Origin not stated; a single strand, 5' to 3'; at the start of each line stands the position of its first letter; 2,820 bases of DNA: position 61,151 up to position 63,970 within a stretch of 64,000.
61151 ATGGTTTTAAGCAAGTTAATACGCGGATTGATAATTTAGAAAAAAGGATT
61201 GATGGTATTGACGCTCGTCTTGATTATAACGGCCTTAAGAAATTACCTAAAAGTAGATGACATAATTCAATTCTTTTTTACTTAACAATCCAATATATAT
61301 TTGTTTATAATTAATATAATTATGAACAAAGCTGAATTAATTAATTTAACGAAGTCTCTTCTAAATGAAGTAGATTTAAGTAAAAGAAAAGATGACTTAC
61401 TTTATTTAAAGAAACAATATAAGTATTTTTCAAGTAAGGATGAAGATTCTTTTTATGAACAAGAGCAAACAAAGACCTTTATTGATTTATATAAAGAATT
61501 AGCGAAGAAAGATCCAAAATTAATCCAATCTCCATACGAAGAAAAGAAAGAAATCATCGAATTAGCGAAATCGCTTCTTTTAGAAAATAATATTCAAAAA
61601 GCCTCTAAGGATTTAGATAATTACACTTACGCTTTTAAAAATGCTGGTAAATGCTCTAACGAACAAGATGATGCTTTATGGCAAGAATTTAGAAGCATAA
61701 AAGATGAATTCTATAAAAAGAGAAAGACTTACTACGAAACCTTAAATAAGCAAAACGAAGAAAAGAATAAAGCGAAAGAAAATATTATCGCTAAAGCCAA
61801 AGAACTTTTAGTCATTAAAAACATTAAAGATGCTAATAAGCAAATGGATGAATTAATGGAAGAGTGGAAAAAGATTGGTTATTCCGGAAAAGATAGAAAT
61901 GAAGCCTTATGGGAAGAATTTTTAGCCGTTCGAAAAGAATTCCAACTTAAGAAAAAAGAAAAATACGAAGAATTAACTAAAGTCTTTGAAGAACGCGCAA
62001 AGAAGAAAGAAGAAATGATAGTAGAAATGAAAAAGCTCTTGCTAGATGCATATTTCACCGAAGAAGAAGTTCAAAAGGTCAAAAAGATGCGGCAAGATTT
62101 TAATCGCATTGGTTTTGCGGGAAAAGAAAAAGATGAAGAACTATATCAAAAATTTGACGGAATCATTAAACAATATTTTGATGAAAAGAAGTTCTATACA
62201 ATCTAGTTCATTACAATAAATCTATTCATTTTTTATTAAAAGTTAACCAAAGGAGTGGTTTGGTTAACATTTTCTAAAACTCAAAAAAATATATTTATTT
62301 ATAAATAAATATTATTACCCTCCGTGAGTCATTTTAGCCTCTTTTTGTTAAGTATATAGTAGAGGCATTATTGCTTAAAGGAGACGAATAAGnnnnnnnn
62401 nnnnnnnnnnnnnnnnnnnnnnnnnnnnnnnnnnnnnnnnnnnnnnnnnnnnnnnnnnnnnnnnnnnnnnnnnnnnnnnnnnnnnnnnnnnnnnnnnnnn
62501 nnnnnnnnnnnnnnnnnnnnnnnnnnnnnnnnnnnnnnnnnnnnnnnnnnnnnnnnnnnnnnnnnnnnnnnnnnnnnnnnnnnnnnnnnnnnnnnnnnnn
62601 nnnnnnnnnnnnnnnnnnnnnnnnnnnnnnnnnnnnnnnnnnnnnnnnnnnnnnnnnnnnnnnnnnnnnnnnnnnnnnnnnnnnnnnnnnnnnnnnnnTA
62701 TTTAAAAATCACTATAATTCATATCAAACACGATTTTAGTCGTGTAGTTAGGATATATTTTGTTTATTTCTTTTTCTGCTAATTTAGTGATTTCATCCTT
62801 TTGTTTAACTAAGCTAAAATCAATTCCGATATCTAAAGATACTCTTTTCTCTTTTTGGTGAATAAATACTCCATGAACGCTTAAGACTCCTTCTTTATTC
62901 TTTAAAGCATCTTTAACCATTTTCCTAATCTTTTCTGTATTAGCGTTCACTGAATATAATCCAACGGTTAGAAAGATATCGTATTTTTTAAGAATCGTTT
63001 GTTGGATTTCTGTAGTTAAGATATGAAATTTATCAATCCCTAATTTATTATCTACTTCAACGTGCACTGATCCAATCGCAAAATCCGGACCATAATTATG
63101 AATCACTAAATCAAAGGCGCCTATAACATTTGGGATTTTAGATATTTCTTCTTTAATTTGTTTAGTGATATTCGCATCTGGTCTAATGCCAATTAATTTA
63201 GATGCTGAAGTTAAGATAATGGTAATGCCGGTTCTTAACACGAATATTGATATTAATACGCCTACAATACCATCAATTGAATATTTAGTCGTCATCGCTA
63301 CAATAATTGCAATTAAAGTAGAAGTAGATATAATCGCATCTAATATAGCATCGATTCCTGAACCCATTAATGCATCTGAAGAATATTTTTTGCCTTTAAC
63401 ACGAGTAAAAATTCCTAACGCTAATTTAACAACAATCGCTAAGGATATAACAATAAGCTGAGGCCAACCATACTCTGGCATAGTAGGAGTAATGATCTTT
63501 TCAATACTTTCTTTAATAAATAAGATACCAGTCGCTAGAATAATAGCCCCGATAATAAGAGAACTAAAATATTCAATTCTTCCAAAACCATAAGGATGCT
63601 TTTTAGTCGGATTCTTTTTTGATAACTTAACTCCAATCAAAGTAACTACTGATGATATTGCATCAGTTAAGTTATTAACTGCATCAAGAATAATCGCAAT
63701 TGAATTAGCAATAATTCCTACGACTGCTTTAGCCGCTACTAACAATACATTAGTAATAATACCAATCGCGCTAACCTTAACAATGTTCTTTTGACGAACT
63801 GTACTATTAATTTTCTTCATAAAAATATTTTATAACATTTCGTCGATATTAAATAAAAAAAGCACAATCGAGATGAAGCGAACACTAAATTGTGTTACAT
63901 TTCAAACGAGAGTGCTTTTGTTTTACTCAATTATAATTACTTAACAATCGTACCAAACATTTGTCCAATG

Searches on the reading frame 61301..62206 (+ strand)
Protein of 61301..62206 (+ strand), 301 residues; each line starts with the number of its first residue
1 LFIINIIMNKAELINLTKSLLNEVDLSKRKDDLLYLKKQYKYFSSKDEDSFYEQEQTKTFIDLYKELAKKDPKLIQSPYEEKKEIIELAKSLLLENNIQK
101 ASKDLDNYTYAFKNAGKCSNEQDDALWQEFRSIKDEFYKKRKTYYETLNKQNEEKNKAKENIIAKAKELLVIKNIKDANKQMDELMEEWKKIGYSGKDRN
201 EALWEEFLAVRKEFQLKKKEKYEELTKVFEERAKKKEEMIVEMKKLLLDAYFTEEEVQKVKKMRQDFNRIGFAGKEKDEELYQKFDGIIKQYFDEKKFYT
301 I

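Call 51: search_protein_families(library=pfam, proteins=[window:61301-62206:+], max_evalue=0.05)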
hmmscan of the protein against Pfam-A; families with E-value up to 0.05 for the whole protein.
window:61301-62206:+ (301 aa): 1 family
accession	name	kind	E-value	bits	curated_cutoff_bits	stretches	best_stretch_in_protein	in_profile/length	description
PF03993.17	DUF349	-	5.6e-27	94.3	23.9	3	125-194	1-71/75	Domain of Unknown Function (DUF349)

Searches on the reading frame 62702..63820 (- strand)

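Call 28: search_protein_families(library=pfam, proteins=[window:62702-63820:-], max_evalue=0.00001)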
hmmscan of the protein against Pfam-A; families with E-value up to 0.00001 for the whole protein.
window:62702-63820:- (372 aa): 2 families
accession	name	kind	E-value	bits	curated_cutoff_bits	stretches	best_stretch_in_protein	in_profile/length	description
PF01545.26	Cation_efflux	-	8e-40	137.2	26.6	1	19-209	3-197/198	Cation efflux family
PF16916.11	ZT_dimer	-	1.8e-15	57.1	26.7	1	214-282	1-68/78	Dimerisation domain of Zinc Transporter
